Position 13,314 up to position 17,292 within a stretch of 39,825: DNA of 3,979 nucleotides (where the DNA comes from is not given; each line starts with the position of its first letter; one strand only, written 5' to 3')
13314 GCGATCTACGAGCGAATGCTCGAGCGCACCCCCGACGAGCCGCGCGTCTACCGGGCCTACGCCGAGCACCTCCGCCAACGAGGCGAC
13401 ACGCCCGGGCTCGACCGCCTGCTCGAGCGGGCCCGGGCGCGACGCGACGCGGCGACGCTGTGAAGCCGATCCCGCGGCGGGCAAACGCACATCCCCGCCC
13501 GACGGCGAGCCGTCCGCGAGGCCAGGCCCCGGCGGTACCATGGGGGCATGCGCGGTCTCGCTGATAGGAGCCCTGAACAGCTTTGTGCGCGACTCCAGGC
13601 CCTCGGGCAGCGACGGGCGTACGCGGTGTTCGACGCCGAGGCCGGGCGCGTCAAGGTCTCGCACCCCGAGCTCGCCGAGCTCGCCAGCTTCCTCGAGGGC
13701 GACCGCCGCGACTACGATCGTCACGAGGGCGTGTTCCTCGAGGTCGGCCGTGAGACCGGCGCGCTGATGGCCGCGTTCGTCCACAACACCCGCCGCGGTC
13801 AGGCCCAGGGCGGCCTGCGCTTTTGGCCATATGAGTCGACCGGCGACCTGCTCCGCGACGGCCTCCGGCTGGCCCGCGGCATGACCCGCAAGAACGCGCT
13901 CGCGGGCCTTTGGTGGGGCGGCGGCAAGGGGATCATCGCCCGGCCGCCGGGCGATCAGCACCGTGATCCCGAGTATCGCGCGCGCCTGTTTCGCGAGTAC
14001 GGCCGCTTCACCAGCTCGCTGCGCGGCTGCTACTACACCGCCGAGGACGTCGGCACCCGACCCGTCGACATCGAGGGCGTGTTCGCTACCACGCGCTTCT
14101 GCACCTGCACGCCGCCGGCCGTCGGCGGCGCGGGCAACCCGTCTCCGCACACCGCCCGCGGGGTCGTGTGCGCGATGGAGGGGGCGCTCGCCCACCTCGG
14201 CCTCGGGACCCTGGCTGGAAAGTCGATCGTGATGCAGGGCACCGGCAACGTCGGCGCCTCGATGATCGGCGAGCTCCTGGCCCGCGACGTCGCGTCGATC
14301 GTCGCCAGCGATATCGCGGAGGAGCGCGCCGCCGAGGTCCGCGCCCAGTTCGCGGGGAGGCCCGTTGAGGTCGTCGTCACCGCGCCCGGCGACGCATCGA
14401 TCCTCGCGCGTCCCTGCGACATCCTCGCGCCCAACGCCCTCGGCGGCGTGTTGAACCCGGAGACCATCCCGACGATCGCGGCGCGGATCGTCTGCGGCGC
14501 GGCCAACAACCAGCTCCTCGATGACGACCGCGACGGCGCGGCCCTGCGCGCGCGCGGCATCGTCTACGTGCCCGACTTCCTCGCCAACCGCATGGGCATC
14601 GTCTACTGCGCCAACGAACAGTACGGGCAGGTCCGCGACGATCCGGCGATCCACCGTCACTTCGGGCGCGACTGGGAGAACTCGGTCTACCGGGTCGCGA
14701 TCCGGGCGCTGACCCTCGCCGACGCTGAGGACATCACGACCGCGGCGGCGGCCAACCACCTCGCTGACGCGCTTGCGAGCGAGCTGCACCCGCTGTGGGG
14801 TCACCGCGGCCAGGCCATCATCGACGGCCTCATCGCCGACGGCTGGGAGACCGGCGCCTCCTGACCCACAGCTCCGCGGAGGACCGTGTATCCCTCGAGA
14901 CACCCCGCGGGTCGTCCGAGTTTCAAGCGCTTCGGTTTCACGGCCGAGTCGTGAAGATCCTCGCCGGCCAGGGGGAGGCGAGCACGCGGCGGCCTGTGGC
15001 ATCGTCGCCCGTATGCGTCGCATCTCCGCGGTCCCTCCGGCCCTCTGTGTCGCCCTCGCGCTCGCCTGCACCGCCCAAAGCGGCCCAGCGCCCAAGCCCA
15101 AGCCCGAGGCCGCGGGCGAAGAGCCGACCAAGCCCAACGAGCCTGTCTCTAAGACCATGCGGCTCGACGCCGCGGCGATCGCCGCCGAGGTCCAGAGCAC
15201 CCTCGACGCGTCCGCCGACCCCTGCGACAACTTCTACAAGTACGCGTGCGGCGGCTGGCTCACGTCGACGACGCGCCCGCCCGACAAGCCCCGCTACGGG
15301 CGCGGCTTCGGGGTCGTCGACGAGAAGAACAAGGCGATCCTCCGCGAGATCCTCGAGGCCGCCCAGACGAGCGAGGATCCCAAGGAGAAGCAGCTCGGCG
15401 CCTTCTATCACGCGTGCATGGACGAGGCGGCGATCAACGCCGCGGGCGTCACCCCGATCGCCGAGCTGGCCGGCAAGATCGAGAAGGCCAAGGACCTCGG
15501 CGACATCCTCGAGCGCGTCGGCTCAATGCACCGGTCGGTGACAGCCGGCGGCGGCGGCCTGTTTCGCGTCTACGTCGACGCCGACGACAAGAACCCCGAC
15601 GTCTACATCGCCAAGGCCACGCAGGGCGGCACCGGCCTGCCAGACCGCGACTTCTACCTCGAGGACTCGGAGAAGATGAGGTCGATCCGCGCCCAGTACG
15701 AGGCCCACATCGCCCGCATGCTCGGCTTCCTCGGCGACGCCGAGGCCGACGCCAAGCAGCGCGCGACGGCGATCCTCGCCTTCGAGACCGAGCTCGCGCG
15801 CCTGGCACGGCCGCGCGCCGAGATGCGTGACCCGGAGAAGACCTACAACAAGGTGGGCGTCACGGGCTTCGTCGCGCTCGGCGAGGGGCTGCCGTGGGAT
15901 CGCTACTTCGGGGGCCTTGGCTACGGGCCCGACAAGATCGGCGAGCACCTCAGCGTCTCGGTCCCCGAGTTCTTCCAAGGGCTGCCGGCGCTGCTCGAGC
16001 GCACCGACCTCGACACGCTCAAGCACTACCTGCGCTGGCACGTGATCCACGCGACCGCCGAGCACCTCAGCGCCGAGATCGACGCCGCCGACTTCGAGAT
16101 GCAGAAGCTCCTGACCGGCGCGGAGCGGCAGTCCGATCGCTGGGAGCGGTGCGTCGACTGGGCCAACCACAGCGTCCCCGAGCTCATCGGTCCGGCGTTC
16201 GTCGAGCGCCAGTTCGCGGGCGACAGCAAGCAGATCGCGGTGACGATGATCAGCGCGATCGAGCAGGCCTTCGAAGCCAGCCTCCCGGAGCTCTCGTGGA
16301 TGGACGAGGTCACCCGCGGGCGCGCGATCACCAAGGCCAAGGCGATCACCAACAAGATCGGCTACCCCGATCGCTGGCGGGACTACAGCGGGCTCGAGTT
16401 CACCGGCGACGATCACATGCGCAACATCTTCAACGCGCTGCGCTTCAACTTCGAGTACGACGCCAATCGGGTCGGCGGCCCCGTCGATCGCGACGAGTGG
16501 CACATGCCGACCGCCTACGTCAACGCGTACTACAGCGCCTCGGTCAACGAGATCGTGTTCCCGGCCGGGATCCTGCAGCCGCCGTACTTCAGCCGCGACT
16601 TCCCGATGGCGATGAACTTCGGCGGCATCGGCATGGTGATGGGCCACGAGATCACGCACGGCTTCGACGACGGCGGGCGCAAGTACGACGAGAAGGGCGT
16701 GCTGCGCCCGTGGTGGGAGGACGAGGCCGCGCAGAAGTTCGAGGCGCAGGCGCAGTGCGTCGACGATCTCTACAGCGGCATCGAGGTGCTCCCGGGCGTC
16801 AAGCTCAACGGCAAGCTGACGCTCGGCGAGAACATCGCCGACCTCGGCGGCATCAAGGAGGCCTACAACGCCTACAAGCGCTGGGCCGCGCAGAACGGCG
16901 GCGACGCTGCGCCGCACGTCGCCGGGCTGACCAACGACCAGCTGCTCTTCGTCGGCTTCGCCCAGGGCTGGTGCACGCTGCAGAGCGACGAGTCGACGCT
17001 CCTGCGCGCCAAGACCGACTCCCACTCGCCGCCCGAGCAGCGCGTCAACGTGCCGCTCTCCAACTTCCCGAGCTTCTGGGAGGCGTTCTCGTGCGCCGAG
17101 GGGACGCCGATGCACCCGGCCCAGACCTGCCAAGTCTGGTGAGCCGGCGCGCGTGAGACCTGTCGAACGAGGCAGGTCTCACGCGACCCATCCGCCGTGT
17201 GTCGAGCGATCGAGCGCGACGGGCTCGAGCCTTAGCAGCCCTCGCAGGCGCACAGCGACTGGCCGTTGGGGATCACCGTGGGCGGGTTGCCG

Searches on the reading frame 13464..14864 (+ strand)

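Call 100: search_protein_families(library=pfam, proteins=[window:13464-14864:+], max_evalue=0.0001)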
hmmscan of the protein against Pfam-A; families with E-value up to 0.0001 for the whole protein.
window:13464-14864:+ (466 aa): 2 families
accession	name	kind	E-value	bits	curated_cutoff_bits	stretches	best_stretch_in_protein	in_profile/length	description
PF02812.23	ELFV_dehydrog_N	-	8e-15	55.1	25.3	1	106-210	27-127/129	Glu/Leu/Phe/Val dehydrogenase, dimerisation domain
PF00208.27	ELFV_dehydrog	-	5.8e-14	52.8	23.4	1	221-391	1-186/241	Glutamate/Leucine/Phenylalanine/Valine dehydrogenase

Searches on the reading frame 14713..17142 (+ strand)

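Call 100: search_protein_families(library=pfam, proteins=[window:14713-17142:+], max_evalue=0.0001)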
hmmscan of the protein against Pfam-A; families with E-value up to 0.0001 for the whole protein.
window:14713-17142:+ (809 aa): 2 families
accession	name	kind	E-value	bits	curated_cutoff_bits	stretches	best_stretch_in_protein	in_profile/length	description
PF05649.18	Peptidase_M13_N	-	2.1e-113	380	32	1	170-552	1-381/381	Peptidase family M13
PF01431.27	Peptidase_M13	-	8.8e-71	238.2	24.5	1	604-808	1-205/205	Peptidase family M13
